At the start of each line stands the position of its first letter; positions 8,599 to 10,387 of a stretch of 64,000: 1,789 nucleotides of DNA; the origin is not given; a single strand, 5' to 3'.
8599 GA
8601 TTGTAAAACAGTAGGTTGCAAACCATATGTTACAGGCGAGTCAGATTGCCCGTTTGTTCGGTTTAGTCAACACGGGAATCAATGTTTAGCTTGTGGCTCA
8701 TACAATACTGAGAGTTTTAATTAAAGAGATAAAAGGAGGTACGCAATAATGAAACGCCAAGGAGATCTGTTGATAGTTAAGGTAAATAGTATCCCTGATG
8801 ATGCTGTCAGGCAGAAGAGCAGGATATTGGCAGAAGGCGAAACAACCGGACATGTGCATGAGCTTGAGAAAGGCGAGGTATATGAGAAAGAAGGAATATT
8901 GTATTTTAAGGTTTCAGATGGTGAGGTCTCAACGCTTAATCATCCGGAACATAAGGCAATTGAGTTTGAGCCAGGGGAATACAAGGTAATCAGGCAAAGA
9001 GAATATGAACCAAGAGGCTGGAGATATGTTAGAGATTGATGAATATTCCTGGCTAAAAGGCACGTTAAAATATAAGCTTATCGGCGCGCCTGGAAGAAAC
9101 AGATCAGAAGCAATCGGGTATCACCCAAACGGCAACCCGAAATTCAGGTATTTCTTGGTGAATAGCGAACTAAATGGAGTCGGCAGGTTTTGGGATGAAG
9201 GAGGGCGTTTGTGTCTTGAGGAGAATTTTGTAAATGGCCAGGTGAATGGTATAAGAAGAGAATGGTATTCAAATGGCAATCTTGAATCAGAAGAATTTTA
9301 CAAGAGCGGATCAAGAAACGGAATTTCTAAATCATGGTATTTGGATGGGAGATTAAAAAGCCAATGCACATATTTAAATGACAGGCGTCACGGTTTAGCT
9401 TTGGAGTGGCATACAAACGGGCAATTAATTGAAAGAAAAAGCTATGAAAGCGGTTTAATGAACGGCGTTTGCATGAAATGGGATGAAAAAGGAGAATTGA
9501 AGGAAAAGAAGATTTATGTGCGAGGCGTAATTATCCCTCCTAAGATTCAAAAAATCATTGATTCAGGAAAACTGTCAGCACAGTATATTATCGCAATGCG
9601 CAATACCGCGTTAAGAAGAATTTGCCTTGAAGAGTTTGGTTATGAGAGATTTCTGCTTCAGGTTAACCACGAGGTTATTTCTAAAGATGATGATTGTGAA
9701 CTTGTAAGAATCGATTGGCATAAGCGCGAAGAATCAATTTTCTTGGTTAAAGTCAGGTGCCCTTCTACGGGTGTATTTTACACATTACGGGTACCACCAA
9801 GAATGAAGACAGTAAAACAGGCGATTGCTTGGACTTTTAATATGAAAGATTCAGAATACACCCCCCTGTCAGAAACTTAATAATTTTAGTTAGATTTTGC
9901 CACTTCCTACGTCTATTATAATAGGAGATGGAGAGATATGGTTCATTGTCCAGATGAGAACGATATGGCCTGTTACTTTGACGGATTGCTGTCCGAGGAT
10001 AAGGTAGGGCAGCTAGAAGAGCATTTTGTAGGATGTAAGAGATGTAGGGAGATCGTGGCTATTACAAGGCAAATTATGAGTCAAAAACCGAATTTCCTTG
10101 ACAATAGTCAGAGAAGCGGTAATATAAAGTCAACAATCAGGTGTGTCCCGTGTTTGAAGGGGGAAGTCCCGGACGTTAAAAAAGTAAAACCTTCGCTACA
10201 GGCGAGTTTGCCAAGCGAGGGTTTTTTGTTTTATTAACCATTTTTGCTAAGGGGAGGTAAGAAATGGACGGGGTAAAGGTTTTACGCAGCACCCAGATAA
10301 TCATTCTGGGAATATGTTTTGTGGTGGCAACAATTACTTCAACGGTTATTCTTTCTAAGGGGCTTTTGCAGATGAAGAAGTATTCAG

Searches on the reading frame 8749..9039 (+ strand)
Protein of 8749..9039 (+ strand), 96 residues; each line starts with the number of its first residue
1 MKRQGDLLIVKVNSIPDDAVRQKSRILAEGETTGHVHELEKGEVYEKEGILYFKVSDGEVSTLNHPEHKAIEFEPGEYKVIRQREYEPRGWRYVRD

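Call 55: search_protein_families(library=pfam, proteins=[window:8749-9039:+], max_evalue=0.01)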
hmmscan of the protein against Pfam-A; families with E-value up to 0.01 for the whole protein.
window:8749-9039:+ (96 aa): 1 family
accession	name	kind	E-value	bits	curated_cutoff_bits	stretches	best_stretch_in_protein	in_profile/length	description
PF23315.1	PEX6_4th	-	0.0038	17.9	27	1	3-66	44-109/140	PEX6 fourth domain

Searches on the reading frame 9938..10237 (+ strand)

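Call 55: search_protein_families(library=pfam, proteins=[window:9938-10237:+], max_evalue=0.01)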
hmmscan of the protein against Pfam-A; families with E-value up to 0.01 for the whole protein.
window:9938-10237:+ (99 aa): 1 family
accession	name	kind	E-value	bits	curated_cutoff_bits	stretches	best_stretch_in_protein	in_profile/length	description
PF13490.11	zf-HC2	-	0.00055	20.4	22.2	1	13-37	11-35/35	Putative zinc-finger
